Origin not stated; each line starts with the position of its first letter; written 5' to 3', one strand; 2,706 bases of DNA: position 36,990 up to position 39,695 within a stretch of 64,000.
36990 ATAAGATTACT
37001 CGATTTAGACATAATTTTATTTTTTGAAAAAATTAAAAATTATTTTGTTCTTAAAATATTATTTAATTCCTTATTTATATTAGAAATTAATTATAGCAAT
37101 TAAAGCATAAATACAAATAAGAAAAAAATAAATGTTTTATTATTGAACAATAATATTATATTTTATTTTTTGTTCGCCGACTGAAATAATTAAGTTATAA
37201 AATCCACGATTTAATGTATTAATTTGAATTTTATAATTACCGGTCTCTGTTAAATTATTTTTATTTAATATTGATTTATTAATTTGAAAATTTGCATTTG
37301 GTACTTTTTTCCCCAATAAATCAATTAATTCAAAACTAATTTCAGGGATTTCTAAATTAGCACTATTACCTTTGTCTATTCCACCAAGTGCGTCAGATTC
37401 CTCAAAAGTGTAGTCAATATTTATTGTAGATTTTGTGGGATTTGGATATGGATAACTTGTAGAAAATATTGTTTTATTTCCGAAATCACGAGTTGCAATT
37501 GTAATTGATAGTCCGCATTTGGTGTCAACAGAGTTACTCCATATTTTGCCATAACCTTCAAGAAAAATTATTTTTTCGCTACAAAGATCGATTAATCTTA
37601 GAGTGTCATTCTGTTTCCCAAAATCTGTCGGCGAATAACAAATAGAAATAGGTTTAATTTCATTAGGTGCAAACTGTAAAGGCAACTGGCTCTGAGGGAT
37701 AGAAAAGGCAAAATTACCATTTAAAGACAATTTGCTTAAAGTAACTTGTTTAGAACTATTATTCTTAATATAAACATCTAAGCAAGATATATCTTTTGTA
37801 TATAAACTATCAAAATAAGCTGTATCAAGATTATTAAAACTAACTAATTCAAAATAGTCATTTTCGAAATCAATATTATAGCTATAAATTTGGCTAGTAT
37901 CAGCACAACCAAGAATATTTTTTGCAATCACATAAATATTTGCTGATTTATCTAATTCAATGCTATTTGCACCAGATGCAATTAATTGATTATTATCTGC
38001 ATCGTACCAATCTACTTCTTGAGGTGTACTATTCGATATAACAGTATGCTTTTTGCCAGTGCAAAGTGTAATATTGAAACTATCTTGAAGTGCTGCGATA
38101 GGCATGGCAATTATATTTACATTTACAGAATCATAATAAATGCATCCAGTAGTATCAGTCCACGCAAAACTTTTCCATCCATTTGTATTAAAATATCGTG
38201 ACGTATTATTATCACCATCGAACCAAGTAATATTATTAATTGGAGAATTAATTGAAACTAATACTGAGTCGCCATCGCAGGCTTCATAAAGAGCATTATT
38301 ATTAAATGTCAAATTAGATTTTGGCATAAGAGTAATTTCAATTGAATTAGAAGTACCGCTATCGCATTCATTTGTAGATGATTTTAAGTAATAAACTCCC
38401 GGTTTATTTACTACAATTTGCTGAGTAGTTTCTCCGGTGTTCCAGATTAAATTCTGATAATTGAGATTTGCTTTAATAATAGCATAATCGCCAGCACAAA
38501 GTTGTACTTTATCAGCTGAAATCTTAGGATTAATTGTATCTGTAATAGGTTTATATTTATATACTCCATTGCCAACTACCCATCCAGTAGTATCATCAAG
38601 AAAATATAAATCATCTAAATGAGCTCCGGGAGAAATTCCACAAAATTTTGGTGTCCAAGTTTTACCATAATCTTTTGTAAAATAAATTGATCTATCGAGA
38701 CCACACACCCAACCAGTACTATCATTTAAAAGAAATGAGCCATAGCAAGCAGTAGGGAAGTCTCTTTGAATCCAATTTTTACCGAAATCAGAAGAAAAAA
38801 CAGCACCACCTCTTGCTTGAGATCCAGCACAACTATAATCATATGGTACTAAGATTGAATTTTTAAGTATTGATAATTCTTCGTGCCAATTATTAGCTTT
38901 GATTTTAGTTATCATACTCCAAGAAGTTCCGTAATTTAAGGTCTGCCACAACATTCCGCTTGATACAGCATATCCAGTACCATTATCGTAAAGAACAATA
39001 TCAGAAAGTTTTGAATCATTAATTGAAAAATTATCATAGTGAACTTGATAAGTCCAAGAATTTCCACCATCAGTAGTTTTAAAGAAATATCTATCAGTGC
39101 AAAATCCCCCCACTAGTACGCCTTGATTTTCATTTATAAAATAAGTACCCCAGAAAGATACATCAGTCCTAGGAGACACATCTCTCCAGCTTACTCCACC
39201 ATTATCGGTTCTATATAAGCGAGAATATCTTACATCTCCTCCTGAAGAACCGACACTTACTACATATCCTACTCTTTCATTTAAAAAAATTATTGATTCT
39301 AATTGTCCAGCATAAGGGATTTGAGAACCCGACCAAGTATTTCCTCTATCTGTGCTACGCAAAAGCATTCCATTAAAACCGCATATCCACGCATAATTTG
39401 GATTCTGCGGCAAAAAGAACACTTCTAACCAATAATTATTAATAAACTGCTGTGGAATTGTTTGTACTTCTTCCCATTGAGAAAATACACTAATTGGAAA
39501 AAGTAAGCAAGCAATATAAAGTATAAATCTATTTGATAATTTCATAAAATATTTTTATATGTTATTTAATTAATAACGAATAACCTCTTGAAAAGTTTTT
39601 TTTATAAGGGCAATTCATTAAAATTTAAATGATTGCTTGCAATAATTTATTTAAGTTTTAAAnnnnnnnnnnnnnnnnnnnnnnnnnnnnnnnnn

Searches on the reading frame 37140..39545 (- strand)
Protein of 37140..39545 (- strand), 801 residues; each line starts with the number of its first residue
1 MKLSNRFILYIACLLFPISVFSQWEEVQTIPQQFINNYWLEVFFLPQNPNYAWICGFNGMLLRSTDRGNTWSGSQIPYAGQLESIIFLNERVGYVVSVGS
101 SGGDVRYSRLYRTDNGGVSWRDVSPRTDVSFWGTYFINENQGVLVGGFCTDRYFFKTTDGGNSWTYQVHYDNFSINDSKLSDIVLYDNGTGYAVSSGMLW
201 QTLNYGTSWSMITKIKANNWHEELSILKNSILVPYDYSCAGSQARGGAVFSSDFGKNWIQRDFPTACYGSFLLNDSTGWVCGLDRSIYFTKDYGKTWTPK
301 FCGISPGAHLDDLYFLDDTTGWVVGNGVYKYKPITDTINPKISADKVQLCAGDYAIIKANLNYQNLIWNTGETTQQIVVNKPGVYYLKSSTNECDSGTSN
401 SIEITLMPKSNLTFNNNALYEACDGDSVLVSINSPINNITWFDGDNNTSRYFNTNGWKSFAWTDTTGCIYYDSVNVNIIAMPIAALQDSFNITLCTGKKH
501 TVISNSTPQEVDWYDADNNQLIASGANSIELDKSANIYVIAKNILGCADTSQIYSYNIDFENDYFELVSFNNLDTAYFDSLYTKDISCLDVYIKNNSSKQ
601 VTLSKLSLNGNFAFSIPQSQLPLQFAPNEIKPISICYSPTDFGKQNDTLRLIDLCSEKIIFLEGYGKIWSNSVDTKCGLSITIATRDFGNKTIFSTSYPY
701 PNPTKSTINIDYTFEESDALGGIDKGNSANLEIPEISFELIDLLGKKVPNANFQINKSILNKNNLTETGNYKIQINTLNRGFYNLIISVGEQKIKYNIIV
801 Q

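Call 3: search_protein_families(library=pfam, proteins=[window:37140-39545:-], max_evalue=0.1)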
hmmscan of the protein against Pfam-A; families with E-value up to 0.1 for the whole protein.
window:37140-39545:- (801 aa): 9 families
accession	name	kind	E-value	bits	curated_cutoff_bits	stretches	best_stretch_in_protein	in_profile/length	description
PF14870.12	PSII_BNR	-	3.3e-13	50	27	3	119-213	8-98/303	Photosynthesis system II assembly factor YCF48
PF15902.12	Sortilin-Vps10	-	2.9e-11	43.3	33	2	23-134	12-123/446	Sortilin, neurotensin receptor 3,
PF18962.6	Por_Secre_tail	-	3.3e-06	27.7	27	1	700-799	2-74/75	Secretion system C-terminal sorting domain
PF19081.6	Ig_7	-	3.6e-05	24.4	27.3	1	491-550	9-73/84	Ig-like domain CHU_C associated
PF22073.2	Cep192_D4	-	5.4e-05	23.8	35.5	1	579-666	14-111/112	Cep192 domain 4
PF15899.11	BNR_6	-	0.0013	19.1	27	0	251-258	4-11/14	BNR-Asp box repeat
PF02012.26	BNR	-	0.0016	18.5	27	0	288-298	1-11/12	BNR/Asp-box repeat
PF15780.11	ASH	-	0.0063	17.1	27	1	590-653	28-90/98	Abnormal spindle-like microcephaly-assoc'd, ASPM-SPD-2-Hydin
PF22066.2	Cep192_D8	-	0.013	16.2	33.5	0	150-180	10-40/101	Cep192 domain 8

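Call 4: search_protein_families(library=ncbifam, proteins=[window:37140-39545:-], max_evalue=0.1)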
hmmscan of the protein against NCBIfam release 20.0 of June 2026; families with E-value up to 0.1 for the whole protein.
window:37140-39545:- (801 aa): 4 families
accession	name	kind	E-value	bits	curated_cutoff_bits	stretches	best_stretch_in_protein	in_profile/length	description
NF010237.0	PRK13684.1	equivalog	7.3e-16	58.1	326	3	119-213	36-125/334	photosynthesis system II assembly factor Ycf48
NF045728.1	glycosyl_F510_1955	equivalog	1.1e-05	24.9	175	0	110-214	74-175/246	F510_1955 family glycosylhydrolase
NF012200.0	choice_anch_D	domain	0.027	15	45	0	590-650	38-100/108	choice-of-anchor D domain-containing protein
TIGR04183.1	Por_Secre_tail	domain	0.045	13.7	23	0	700-779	2-62/72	T9SS type A sorting domain-containing protein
